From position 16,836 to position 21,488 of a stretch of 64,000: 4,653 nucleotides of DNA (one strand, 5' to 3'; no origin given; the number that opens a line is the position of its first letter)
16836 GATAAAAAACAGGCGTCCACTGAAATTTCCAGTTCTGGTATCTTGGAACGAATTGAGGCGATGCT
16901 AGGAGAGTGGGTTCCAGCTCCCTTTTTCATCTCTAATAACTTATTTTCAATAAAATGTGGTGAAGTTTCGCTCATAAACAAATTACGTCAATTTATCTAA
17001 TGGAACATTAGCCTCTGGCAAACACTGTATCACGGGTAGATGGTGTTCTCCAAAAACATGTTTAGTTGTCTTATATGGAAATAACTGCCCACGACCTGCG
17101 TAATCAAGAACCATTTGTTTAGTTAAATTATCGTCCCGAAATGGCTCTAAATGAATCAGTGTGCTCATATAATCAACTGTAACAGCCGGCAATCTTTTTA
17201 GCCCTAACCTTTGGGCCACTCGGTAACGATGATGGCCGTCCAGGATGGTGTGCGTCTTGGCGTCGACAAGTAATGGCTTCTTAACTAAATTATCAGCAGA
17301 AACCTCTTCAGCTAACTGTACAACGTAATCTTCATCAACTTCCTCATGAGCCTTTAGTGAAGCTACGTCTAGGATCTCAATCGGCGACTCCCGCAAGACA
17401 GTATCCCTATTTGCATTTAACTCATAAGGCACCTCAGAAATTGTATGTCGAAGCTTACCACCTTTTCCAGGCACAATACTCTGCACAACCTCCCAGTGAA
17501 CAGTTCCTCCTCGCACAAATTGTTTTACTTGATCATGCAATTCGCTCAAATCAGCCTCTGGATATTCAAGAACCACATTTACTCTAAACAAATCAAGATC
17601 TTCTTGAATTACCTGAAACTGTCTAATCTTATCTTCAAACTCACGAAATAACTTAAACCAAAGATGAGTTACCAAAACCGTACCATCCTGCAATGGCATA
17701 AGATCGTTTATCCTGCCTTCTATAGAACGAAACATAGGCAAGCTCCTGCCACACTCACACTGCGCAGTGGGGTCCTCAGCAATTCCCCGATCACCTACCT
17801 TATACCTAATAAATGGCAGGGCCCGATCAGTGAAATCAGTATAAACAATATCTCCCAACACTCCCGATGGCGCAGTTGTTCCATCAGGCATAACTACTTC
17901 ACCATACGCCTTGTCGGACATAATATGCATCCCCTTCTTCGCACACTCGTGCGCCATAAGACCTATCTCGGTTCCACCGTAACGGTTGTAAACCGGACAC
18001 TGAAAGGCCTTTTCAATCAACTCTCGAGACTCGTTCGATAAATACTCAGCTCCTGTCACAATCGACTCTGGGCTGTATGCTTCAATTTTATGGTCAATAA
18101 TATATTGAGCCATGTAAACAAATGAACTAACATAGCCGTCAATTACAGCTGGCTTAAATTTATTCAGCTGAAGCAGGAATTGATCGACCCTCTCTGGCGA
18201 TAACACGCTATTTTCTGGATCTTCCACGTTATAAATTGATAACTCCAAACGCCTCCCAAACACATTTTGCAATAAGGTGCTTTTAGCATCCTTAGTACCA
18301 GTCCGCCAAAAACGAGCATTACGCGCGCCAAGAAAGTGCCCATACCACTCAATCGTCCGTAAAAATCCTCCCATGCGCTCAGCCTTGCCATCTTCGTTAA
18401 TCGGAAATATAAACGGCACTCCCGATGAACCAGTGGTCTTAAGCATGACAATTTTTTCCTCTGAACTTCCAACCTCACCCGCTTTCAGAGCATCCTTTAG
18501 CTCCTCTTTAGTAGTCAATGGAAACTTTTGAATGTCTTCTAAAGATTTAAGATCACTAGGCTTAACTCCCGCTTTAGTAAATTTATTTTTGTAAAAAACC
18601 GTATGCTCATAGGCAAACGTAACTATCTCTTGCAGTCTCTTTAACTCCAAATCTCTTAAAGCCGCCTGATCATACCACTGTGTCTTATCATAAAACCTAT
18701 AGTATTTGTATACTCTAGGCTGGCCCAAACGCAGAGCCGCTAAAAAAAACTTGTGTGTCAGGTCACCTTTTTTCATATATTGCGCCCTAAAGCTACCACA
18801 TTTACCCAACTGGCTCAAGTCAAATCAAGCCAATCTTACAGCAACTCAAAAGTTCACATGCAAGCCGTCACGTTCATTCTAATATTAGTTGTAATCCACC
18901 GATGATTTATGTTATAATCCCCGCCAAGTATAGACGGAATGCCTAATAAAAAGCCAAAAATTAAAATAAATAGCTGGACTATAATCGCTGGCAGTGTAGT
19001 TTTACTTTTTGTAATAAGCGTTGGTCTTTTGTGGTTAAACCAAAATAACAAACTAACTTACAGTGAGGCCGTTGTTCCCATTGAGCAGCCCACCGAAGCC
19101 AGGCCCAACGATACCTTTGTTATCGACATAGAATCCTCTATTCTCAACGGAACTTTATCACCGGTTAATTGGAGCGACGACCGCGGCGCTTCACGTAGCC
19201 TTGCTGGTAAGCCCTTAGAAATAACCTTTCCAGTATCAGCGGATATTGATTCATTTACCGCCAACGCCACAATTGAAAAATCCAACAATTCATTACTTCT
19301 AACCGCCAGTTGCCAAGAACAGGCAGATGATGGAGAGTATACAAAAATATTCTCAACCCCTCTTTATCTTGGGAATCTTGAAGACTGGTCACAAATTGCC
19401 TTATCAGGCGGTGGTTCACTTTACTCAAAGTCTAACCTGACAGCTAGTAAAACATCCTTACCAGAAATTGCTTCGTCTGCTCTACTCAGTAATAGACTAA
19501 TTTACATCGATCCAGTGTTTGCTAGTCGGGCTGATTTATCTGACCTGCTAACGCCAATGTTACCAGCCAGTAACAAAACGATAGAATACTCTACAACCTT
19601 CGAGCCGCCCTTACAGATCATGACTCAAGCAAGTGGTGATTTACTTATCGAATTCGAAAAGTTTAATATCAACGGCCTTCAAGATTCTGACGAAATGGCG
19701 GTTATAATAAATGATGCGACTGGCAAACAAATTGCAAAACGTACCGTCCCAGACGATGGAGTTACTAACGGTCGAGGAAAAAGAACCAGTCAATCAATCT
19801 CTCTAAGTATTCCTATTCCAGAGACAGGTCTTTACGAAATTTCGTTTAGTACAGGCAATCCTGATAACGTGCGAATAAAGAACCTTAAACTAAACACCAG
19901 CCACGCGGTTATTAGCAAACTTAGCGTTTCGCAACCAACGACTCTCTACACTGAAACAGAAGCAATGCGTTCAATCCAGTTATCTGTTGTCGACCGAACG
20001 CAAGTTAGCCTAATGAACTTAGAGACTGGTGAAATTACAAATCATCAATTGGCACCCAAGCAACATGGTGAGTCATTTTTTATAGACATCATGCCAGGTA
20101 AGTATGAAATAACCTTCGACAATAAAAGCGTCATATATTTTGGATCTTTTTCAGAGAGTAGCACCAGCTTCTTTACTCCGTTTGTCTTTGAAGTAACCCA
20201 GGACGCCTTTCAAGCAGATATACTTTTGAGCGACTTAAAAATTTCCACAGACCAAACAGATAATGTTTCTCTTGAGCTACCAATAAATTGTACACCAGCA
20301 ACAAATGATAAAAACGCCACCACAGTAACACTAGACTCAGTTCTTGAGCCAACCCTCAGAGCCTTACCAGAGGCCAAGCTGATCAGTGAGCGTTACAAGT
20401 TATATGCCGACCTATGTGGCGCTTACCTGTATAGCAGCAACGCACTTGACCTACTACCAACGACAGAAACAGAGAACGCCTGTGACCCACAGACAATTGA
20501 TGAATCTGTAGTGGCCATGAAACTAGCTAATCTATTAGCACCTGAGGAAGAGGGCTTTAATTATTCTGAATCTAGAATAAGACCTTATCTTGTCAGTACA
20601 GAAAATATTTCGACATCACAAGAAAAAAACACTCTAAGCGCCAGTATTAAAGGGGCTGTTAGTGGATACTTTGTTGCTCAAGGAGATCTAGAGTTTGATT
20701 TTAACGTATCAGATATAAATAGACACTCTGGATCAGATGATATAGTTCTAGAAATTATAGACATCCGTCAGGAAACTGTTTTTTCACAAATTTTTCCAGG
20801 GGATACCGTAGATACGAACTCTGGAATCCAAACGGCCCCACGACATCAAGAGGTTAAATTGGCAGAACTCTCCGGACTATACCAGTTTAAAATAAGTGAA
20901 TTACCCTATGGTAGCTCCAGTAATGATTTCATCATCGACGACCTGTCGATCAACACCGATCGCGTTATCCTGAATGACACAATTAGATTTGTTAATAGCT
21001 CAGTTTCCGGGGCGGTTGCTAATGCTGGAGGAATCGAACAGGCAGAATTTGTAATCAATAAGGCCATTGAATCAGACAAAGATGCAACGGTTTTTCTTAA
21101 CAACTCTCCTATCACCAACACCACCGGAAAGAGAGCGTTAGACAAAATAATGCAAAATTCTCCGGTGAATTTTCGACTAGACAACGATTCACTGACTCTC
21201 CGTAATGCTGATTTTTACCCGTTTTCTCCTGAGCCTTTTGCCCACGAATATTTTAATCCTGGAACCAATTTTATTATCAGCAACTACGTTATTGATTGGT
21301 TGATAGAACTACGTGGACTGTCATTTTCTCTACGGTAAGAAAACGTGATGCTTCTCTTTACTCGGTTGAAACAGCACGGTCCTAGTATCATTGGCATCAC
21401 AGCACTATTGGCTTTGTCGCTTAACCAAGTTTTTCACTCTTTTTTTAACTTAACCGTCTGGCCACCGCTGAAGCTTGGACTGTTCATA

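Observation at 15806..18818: CapK-like adenylating enzyme fused to a C-terminal ParB/sulfiredoxin-like domain, co-operonic with a HisC/CobD-like PLP enzyme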

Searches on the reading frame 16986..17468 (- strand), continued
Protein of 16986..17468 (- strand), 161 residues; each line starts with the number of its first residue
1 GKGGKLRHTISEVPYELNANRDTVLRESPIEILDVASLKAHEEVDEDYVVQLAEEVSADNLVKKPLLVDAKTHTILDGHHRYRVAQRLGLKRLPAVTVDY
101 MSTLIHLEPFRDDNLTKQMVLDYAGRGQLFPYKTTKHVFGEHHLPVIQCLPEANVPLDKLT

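Call 81: search_protein_families(library=ncbifam, proteins=[L004:7419-8303:+, L006:5693-6970:+, L008:7473-8657:+, P0261, P0393, P0304, L008:8657-9904:+], max_evalue=1e-8)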
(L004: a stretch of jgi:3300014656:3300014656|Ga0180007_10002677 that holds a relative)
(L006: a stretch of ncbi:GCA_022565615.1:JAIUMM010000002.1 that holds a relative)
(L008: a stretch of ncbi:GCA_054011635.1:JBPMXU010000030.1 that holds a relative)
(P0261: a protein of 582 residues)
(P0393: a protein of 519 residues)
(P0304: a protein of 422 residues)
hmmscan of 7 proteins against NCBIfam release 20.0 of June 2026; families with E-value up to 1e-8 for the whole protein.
L004:7419-8303:+ (294 aa): 25 families
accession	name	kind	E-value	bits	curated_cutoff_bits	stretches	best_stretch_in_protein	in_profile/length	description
TIGR01136.1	cysKM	subfamily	2.5e-101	339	344.15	1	5-293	2-299/299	cysteine synthase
TIGR01138.1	cysM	equivalog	3.4e-97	325.5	394.2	1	4-293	2-290/290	cysteine synthase B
NF008735.0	PRK11761.1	equivalog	8.4e-95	317.4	413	1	3-294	5-295/296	cysteine synthase CysM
TIGR01139.1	cysK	equivalog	1.1e-89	300.7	350.95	1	5-293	2-298/298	cysteine synthase A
TIGR01137.1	cysta_beta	equivalog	2.2e-72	244.2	510.25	1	3-290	4-308/457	cystathionine beta-synthase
NF007989.0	PRK10717.1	equivalog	5.7e-68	229.4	387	1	4-292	8-317/334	cysteine synthase A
TIGR03945.1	PLP_SbnA_fam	equivalog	4.4e-65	219.7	349.95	1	4-290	1-297/304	2,3-diaminopropionate biosynthesis protein SbnA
NF053679.1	CysteaSynCapA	equivalog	1.4e-55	188.4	600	1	3-201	9-210/329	cysteate synthase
NF005680.0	PRK07476.1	equivalog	1.7e-17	63.4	413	1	6-200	19-205/326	hydroxyectoine utilization dehydratase EutB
NF052478.1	CystDsulMYC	equivalog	7e-17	61.8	600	1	22-290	34-323/354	L-cysteine desulfhydrase Cds1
NF004996.0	PRK06381.1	equivalog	8.1e-17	61.2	266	1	11-190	16-190/319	threonine synthase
NF005292.0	PRK06815.1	equivalog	3.3e-16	59.2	371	1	7-202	18-205/320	threonine/serine dehydratase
NF005454.0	PRK07048.1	equivalog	5.7e-16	58.6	452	1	6-214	21-219/324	threo-3-hydroxy-L-aspartate ammonia-lyase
NF006094.0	PRK08246.1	subfamily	2.1e-15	56.9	331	1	6-202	19-201/310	serine/threonine dehydratase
NF045641.2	BHydaspDhtseBhcB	equivalog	3.6e-14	52.6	550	1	6-213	16-213/312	beta-hydroxyaspartate dehydratase BhcB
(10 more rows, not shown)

L006:5693-6970:+ (425 aa): 10 families
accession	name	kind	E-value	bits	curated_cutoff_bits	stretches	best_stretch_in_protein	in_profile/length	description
TIGR01136.1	cysKM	subfamily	2e-39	135.8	344.15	1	7-299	2-294/299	cysteine synthase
TIGR01139.1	cysK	equivalog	1.9e-35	122.5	350.95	1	7-299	2-293/298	cysteine synthase A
TIGR03945.1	PLP_SbnA_fam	equivalog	3.4e-35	121.6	349.95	1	7-302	2-298/304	2,3-diaminopropionate biosynthesis protein SbnA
NF008735.0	PRK11761.1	equivalog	5.4e-31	107.9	413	1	3-299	3-289/296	cysteine synthase CysM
NF007989.0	PRK10717.1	equivalog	8.2e-31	107.3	387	1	2-298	4-312/334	cysteine synthase A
TIGR01138.1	cysM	equivalog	1.3e-30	106.9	394.2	1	6-299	2-285/290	cysteine synthase B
TIGR01137.1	cysta_beta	equivalog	1.7e-26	92.9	510.25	1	3-299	2-306/457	cystathionine beta-synthase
NF053679.1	CysteaSynCapA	equivalog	6.3e-20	71.2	600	1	4-207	8-208/329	cysteate synthase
NF005292.0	PRK06815.1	equivalog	2.5e-09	36.6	371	1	10-212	19-207/320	threonine/serine dehydratase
TIGR02079.1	THD1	equivalog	8.4e-09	34.7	440.55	0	4-207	8-202/410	threonine ammonia-lyase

L008:7473-8657:+ (394 aa): 13 families
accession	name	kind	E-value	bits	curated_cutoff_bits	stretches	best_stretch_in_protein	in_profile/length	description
TIGR01136.1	cysKM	subfamily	3.3e-50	171.1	344.15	1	104-384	8-294/299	cysteine synthase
NF008735.0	PRK11761.1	equivalog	2e-44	152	413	1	104-384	13-289/296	cysteine synthase CysM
TIGR01139.1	cysK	equivalog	2.8e-44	151.6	350.95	1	104-384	8-293/298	cysteine synthase A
TIGR01138.1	cysM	equivalog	4.5e-44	151.1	394.2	1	104-384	9-285/290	cysteine synthase B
NF007989.0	PRK10717.1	equivalog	2.5e-37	128.7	387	1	104-386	15-315/334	cysteine synthase A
TIGR01137.1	cysta_beta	equivalog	1e-35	123.3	510.25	1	104-387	12-309/457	cystathionine beta-synthase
TIGR03945.1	PLP_SbnA_fam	equivalog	4.1e-33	114.7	349.95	1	104-385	8-296/304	2,3-diaminopropionate biosynthesis protein SbnA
NF053679.1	CysteaSynCapA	equivalog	5.8e-30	104.2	600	1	93-293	9-206/329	cysteate synthase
NF004170.0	PRK05638.1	equivalog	3.6e-12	45.6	421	0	103-227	66-183/442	threonine synthase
NF006050.0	PRK08197.1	equivalog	5.5e-12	45.2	303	0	104-207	81-180/406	threonine synthase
NF005035.0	PRK06450.1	equivalog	5.5e-11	41.9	301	0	118-208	66-150/338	threonine synthase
NF006205.0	PRK08329.1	equivalog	2e-10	40.2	358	0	109-209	64-158/347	threonine synthase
NF004996.0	PRK06381.1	equivalog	2.3e-10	40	266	0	118-223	32-130/319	threonine synthase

P0261 (582 aa): 16 families
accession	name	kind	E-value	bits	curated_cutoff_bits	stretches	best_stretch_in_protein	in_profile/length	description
TIGR01136.1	cysKM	subfamily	4.7e-57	193.6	344.15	1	286-559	8-294/299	cysteine synthase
NF008735.0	PRK11761.1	equivalog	3.2e-53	180.9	413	1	286-559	13-289/296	cysteine synthase CysM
TIGR01138.1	cysM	equivalog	4.7e-52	177.3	394.2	1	286-559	9-285/290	cysteine synthase B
TIGR01139.1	cysK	equivalog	1.5e-48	165.6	350.95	1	286-559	8-293/298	cysteine synthase A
NF007989.0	PRK10717.1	equivalog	1.1e-41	143.1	387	1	286-482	15-218/334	cysteine synthase A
TIGR01137.1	cysta_beta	equivalog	2.1e-40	138.8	510.25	1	286-562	12-309/457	cystathionine beta-synthase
TIGR03945.1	PLP_SbnA_fam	equivalog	1.7e-35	122.6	349.95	1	286-560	8-296/304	2,3-diaminopropionate biosynthesis protein SbnA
NF053679.1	CysteaSynCapA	equivalog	1.7e-30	106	600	1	270-475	4-209/329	cysteate synthase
NF053625.1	SerKinSerKArch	equivalog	1.5e-19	70.1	380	1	3-85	15-101/244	ADP-dependent L-serine kinase SerK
NF004170.0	PRK05638.1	equivalog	1.9e-12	46.5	421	0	280-462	62-233/442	threonine synthase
NF004996.0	PRK06381.1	equivalog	3.5e-12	46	266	1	286-548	16-286/319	threonine synthase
NF005035.0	PRK06450.1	equivalog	3.9e-12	45.6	301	0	298-434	64-191/338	threonine synthase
NF033589.0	staphy_B_SbnI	equivalog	6.1e-11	42.2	350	1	3-87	7-92/254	bifunctional transcriptional regulator/O-phospho-L-serine synthase SbnI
NF006094.0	PRK08246.1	subfamily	2.2e-09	37.2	331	1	286-479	24-203/310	serine/threonine dehydratase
NF005292.0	PRK06815.1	equivalog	2.6e-09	36.6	371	1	285-481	21-209/320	threonine/serine dehydratase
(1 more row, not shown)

P0393 (519 aa): 16 families
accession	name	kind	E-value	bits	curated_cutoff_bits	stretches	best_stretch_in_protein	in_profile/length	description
TIGR01979.1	sufS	subfamily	3.1e-57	194.3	475.1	1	9-388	7-394/403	SufS family cysteine desulfurase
TIGR03392.1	FeS_syn_CsdA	equivalog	2.6e-42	145.4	493.6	1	4-393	5-393/398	cysteine desulfurase CsdA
NF008126.0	PRK10874.1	equivalog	3.9e-42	144.8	607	1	4-394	8-397/401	cysteine desulfurase CsdA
NF006791.0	PRK09295.1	equivalog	7.1e-42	143.9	661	1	15-388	21-397/406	cysteine desulfurase SufS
NF041166.1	f2_encap_cargo1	exception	6.1e-39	134.6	800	1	15-389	243-620/623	family 2A encapsulin nanocompartment cargo protein cysteine desulfurase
TIGR01977.1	am_tr_V_EF2568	hypoth_equivalog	1.5e-37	129.5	377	1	19-390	1-374/376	cysteine desulfurase family protein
TIGR03402.1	FeS_nifS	equivalog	2.2e-29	102.4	530.75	1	19-362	1-326/379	cysteine desulfurase NifS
TIGR03235.1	DNA_S_dndA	equivalog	1.8e-27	96.5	480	1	20-283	1-257/353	cysteine desulfurase DndA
NF010611.0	PRK14012.1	equivalog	4.1e-25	88.6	548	1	19-361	7-334/406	IscS subfamily cysteine desulfurase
TIGR01976.1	am_tr_V_VC1184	hypoth_equivalog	5.1e-25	88.6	352.35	1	4-385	5-397/401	cysteine desulfurase-like protein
TIGR02006.1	IscS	equivalog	1.5e-24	86.7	643.2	1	19-310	5-285/402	IscS subfamily cysteine desulfurase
TIGR03403.1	nifS_epsilon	equivalog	1.5e-19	70.1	587.7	1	19-395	1-375/382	NifS family cysteine desulfurase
NF040779.1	Sec_lyase_SclA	exception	1.6e-19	70.1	525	1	19-363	1-343/378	selenocysteine lyase SclA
TIGR04343.1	egtE_PLP_lyase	equivalog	5e-16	58.5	400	1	17-311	13-294/370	ergothioneine biosynthesis PLP-dependent enzyme EgtE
NF053625.1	SerKinSerKArch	equivalog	1.5e-12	47.2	380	1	408-481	17-94/244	ADP-dependent L-serine kinase SerK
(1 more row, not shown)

P0304 (422 aa): 12 families
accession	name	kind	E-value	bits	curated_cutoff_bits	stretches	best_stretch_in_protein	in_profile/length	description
TIGR01099.1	galU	equivalog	3.1e-39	135.1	326.8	1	4-266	1-259/261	UTP--glucose-1-phosphate uridylyltransferase GalU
TIGR03992.1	Arch_glmU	subfamily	8.3e-26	90.8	292.1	1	6-262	2-217/393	bifunctional sugar-1-phosphate nucleotidylyltransferase/acetyltransferase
NF009928.0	PRK13389.1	equivalog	1.7e-21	76.7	548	1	4-268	8-275/302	UTP--glucose-1-phosphate uridylyltransferase GalU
TIGR01208.1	rmlA_long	equivalog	9e-18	64.3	320.25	1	7-243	2-206/353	glucose-1-phosphate thymidylyltransferase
NF007516.0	PRK10122.1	equivalog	1.3e-17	63.9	534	1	6-289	5-293/297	UTP--glucose-1-phosphate uridylyltransferase GalF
NF041313.1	UDPGP_AglF_Halo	equivalog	2e-17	63.4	400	0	101-212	76-175/234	UTP--glucose-1-phosphate uridylyltransferase AglF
NF053625.1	SerKinSerKArch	equivalog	9.8e-17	60.9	380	1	297-375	19-100/244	ADP-dependent L-serine kinase SerK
TIGR01105.1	galF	equivalog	3.4e-16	59.3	659.2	1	6-267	5-271/297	GalU regulator GalF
NF052502.1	man1P_GTase_Rv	exception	7.8e-11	41.4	440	1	6-71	2-66/352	mannose-1-phosphate guanylyltransferase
NF010933.0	PRK14353.1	equivalog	8.2e-10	37.9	505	0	6-79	7-77/453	bifunctional UDP-N-acetylglucosamine diphosphorylase/glucosamine-1-phosphate N-acetyltransferase GlmU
NF041173.1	Sug_nt_acttase_Thmprot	equivalog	1.1e-09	37.7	600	0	7-221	3-178/405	bifunctional sugar-1-phosphate nucleotidylyltransferase/acetyltransferase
TIGR01173.1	glmU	equivalog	2.7e-09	36.4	366.85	0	6-137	2-108/452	bifunctional UDP-N-acetylglucosamine diphosphorylase/glucosamine-1-phosphate N-acetyltransferase GlmU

L008:8657-9904:+ (415 aa): 23 families
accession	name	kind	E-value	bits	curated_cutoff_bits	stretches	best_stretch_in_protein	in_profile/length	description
TIGR01979.1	sufS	subfamily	7.7e-151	502.5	475.1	1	15-414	2-397/403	SufS family cysteine desulfurase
NF041166.1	f2_encap_cargo1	exception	2e-136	456.6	800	1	11-415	225-623/623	family 2A encapsulin nanocompartment cargo protein cysteine desulfurase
NF006791.0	PRK09295.1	equivalog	5.7e-114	381.3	661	1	15-415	7-401/406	cysteine desulfurase SufS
NF008126.0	PRK10874.1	equivalog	3e-107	359.2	607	1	13-413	6-393/401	cysteine desulfurase CsdA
TIGR03392.1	FeS_syn_CsdA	equivalog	1.9e-104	350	493.6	1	14-413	4-390/398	cysteine desulfurase CsdA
TIGR01977.1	am_tr_V_EF2568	hypoth_equivalog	4.6e-87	292.5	377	1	29-414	1-375/376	cysteine desulfurase family protein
TIGR01976.1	am_tr_V_VC1184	hypoth_equivalog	8.1e-74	249.3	352.35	1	12-412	2-401/401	cysteine desulfurase-like protein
NF040779.1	Sec_lyase_SclA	exception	2e-63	214.5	525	1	29-413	1-374/378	selenocysteine lyase SclA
TIGR03402.1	FeS_nifS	equivalog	3.3e-50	170.9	530.75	1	29-258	1-223/379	cysteine desulfurase NifS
TIGR03235.1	DNA_S_dndA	equivalog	6.4e-41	140.8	480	1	30-261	1-233/353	cysteine desulfurase DndA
NF010611.0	PRK14012.1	equivalog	2.4e-40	138.8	548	1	29-378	7-331/406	IscS subfamily cysteine desulfurase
TIGR02006.1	IscS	equivalog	1.3e-38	133.1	643.2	1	28-263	4-237/402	IscS subfamily cysteine desulfurase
TIGR03403.1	nifS_epsilon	equivalog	1.4e-33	116.3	587.7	1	29-379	1-326/382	NifS family cysteine desulfurase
NF002806.0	PRK02948.1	subfamily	3.1e-30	105.4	304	1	29-241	2-211/381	IscS subfamily cysteine desulfurase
TIGR04343.1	egtE_PLP_lyase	equivalog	1.1e-17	63.9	400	1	29-314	15-275/370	ergothioneine biosynthesis PLP-dependent enzyme EgtE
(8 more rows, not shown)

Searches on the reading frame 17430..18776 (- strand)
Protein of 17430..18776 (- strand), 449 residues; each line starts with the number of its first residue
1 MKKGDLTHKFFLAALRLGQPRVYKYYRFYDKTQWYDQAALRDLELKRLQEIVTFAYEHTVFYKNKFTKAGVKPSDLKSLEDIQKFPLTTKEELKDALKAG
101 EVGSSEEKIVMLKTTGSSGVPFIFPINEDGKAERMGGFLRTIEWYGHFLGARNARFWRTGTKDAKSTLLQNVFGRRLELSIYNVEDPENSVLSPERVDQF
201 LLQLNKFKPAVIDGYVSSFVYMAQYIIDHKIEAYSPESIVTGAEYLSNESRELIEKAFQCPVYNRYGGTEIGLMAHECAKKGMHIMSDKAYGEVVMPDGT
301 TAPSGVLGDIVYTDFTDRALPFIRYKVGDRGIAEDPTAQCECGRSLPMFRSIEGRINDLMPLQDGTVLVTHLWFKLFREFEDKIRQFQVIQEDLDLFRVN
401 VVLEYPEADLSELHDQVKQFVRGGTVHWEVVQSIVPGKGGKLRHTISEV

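Call 11: search_solved_structures(query=window:17430-18776:-, max_evalue=0.001)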
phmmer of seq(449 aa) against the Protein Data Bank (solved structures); distinct sequences matched with E-value up to 0.001: 8.
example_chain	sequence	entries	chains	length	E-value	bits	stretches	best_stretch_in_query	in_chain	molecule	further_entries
2y27_A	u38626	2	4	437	1.4e-25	93.4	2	39-123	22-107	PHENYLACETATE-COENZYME A LIGASE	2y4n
4r1l_A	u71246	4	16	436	2.5e-23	86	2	206-367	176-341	Phenylacetate-coenzyme A ligase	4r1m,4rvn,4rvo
2y4o_A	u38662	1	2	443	4.5e-20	75.2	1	39-363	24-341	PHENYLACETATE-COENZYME A LIGASE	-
9s3l_A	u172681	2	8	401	5.9e-19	71.6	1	204-379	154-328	Phenylacetate-CoA ligase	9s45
6hdw_A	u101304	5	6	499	1.6e-14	57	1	38-99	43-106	2-hydroxyisobutyryl-CoA synthetase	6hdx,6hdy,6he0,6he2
6wuq_A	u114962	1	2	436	2.6e-13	53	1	239-357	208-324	AjiA1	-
6siw_B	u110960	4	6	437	8.5e-12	48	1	239-355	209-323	PaaK-like ligase (AMP-dependent synthetase and ligase) | AMP-dependent synthetase and ligase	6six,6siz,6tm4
6siw_A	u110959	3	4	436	8.5e-12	48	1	239-355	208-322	PaaK-like ligase (AMP-dependent synthetase and ligase) | AMP-dependent synthetase and ligase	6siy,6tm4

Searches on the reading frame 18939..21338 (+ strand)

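Call 3: search_protein_families(library=pfam, proteins=[window:18939-21338:+], max_evalue=0.01)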
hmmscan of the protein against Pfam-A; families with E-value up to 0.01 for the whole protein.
window:18939-21338:+ (799 aa): 1 family
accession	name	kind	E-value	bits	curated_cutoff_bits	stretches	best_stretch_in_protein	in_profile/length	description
PF11589.14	DUF3244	-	0.0033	17.8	25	0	332-404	20-94/96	Domain of unknown function (DUF3244)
